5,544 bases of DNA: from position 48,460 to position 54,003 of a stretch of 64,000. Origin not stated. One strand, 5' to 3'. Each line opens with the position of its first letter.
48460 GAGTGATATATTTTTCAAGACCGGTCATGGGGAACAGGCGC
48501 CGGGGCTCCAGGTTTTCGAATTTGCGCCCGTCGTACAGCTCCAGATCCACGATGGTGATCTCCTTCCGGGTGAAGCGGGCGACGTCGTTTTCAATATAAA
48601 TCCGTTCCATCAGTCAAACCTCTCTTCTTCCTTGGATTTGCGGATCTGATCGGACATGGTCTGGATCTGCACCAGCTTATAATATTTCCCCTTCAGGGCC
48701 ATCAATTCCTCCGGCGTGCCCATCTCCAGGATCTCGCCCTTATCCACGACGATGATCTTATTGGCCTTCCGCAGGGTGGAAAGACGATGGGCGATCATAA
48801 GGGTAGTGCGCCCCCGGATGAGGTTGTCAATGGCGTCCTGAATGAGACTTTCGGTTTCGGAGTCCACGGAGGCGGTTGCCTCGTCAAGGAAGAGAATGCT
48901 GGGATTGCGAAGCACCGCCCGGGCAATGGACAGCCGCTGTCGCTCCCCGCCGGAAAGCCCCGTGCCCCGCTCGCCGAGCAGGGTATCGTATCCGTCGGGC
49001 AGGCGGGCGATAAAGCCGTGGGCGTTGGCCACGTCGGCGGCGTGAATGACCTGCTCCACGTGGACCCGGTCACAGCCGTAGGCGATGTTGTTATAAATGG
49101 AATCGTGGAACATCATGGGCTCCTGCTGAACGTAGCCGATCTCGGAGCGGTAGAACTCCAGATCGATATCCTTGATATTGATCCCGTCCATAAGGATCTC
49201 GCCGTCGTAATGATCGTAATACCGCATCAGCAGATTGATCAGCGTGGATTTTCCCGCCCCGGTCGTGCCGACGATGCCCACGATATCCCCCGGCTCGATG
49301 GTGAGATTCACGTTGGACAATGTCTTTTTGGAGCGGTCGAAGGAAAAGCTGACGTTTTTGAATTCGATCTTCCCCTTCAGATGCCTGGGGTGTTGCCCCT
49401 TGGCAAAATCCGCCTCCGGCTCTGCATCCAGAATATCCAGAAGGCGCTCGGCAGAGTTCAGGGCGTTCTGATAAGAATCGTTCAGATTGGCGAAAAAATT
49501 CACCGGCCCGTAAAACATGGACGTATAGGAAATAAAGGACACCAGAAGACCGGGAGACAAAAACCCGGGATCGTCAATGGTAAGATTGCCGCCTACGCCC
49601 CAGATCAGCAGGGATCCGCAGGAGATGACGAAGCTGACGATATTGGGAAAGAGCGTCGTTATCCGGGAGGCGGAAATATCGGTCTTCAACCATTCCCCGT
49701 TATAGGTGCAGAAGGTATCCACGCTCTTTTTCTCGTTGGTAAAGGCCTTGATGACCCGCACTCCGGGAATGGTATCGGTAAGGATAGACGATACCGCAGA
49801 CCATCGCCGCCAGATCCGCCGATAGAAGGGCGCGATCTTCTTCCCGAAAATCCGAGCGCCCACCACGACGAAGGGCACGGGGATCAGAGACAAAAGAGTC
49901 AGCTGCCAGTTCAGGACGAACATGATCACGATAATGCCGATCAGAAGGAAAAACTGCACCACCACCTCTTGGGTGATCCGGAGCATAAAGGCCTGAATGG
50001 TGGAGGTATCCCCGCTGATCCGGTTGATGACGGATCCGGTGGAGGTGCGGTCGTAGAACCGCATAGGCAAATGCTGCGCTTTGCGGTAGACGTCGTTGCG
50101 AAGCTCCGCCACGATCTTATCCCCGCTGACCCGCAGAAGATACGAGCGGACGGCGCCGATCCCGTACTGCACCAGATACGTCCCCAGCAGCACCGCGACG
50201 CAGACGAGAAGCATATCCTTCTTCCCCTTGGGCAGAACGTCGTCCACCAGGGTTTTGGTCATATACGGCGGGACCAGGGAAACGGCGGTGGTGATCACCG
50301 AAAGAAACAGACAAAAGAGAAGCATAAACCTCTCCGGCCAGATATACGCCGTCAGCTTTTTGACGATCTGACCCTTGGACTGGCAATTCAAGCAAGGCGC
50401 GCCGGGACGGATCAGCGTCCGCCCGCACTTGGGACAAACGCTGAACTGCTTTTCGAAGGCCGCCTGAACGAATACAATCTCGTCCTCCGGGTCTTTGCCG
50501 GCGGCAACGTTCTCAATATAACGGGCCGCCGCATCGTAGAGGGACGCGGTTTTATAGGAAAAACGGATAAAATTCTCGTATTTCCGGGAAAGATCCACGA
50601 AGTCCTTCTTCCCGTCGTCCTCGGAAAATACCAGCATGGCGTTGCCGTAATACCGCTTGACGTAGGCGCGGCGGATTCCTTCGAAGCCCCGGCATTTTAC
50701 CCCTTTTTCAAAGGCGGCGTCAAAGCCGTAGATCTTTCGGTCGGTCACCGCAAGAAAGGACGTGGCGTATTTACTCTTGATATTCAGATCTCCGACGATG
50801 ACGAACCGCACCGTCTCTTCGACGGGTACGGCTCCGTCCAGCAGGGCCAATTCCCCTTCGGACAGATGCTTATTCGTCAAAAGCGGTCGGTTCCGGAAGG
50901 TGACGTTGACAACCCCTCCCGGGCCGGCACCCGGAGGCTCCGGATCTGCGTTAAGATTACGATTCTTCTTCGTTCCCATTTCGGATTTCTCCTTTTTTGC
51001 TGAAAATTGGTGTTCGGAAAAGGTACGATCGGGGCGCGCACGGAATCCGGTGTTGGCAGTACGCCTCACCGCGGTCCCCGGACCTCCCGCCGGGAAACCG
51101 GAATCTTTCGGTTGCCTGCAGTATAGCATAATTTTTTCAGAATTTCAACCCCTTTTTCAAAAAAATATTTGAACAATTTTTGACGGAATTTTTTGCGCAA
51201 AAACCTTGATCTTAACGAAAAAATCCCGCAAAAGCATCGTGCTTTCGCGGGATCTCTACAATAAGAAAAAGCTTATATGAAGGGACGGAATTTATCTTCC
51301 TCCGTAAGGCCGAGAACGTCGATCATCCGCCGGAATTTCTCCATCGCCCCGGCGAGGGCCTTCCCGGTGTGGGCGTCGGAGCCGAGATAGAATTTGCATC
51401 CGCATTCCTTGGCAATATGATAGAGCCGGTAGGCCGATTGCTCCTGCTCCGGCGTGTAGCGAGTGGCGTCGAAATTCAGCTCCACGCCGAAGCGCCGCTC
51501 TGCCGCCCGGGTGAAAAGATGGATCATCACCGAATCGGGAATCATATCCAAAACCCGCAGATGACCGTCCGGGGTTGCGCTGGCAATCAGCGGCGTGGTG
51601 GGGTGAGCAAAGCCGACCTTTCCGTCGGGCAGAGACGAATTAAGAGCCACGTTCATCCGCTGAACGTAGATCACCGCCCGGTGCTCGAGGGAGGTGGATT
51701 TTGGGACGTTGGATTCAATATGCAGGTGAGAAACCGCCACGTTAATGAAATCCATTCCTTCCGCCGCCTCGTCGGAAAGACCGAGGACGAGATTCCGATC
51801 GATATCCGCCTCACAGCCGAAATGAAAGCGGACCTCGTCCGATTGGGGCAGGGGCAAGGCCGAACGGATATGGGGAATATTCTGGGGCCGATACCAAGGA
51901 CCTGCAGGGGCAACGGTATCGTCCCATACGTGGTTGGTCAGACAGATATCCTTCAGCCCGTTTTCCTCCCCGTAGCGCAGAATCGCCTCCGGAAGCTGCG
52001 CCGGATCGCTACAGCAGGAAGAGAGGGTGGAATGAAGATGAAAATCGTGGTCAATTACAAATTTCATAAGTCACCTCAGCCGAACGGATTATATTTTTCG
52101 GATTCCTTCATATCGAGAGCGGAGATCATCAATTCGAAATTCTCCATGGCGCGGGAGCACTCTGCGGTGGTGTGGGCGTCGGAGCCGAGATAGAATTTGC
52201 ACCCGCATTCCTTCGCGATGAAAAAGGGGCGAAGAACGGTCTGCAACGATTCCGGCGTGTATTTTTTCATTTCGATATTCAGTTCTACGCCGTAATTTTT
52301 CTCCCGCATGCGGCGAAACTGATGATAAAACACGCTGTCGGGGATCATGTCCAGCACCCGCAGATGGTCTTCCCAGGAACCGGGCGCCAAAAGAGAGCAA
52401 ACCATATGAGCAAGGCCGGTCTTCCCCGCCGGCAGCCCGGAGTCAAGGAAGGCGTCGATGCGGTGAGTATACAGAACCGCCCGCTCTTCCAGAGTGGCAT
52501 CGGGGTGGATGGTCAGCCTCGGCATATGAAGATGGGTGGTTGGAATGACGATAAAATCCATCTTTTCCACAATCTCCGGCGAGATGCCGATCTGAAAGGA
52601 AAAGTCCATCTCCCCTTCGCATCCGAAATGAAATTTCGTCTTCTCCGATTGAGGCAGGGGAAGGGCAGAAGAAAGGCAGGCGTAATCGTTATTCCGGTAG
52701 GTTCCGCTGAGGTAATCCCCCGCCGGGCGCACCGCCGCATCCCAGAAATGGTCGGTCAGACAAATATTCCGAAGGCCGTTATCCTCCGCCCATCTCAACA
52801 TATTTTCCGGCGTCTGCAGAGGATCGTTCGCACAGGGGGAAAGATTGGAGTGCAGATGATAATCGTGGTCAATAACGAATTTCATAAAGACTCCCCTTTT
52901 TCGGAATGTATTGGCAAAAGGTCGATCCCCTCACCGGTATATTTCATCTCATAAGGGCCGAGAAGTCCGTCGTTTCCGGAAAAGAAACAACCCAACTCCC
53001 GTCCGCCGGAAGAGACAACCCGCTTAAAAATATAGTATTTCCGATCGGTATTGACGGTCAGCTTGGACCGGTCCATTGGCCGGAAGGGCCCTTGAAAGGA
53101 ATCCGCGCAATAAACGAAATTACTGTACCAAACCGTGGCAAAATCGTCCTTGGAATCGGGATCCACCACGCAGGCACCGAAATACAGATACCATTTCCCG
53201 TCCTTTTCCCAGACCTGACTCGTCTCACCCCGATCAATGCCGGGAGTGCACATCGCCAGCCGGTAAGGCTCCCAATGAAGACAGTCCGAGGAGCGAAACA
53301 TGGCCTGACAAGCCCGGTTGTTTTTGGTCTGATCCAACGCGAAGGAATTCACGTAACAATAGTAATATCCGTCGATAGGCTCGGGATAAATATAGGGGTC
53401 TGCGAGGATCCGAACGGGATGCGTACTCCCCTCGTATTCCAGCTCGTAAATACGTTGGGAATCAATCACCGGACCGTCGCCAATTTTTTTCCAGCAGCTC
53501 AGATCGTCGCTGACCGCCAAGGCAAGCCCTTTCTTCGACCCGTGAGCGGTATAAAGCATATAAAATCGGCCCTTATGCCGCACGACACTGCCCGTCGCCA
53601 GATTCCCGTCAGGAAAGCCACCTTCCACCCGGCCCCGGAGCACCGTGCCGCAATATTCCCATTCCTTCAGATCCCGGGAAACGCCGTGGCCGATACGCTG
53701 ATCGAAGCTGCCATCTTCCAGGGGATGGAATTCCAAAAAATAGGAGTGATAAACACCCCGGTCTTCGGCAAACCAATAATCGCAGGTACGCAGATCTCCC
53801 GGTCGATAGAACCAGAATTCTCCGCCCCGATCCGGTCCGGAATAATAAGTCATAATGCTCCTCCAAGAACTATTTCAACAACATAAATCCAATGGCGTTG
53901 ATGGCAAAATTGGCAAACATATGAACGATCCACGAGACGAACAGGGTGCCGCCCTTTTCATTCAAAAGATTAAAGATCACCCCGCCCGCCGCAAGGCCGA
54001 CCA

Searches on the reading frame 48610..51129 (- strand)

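Call 4: search_protein_families(library=pfam, proteins=[window:48610-51129:-], max_evalue=0.01)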
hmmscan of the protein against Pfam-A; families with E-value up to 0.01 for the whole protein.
window:48610-51129:- (839 aa): 7 families
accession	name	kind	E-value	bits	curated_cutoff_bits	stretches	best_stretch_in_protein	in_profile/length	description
PF00664.28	ABC_membrane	-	2.3e-49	169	28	1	270-543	1-274/274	ABC transporter transmembrane region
PF00005.33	ABC_tran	-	1.2e-32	113.8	25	1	604-753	1-137/137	ABC transporter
PF09818.15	ABC_ATPase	-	0.0018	17.8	23.2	0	609-643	75-109/283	P-loop domain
PF01926.29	MMR_HSR1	-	0.0034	17.9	21.9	0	617-636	2-21/113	50S ribosome-binding GTPase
PF03193.22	RsgA_GTPase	-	0.0042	17.4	30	0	600-636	93-128/174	RsgA GTPase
PF02463.25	SMC_N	-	0.007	16.2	40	0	669-796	135-212/220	RecF/RecN/SMC N terminal domain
PF13555.12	AAA_29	-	0.0085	16.3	27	0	605-631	13-39/61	P-loop containing region of AAA domain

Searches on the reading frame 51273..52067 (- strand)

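Call 4: search_protein_families(library=pfam, proteins=[window:51273-52067:-], max_evalue=0.01)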
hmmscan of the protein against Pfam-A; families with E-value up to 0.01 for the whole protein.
window:51273-52067:- (264 aa): 1 family
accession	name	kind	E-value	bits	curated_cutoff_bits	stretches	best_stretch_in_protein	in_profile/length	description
PF02811.25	PHP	-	0.0015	19.3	26.4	1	8-119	1-99/164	PHP domain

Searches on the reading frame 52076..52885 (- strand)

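Call 4: search_protein_families(library=pfam, proteins=[window:52076-52885:-], max_evalue=0.01)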
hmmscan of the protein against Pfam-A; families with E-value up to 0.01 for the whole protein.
window:52076-52885:- (269 aa): 1 family
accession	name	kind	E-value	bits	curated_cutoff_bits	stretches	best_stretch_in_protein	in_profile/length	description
PF02811.25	PHP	-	0.00026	21.8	26.4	1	8-47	1-38/164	PHP domain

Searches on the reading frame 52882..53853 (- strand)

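Call 4: search_protein_families(library=pfam, proteins=[window:52882-53853:-], max_evalue=0.01)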
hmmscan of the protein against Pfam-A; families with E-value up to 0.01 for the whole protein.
window:52882-53853:- (323 aa): 2 families
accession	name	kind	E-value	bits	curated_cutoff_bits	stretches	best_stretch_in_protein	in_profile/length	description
PF04616.20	Glyco_hydro_43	-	3.1e-11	43.6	32.2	2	152-260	12-110/288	Glycosyl hydrolases family 43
PF00251.26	Glyco_hydro_32N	-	7e-10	39.4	22.1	1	32-196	19-171/307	Glycosyl hydrolases family 32 N-terminal domain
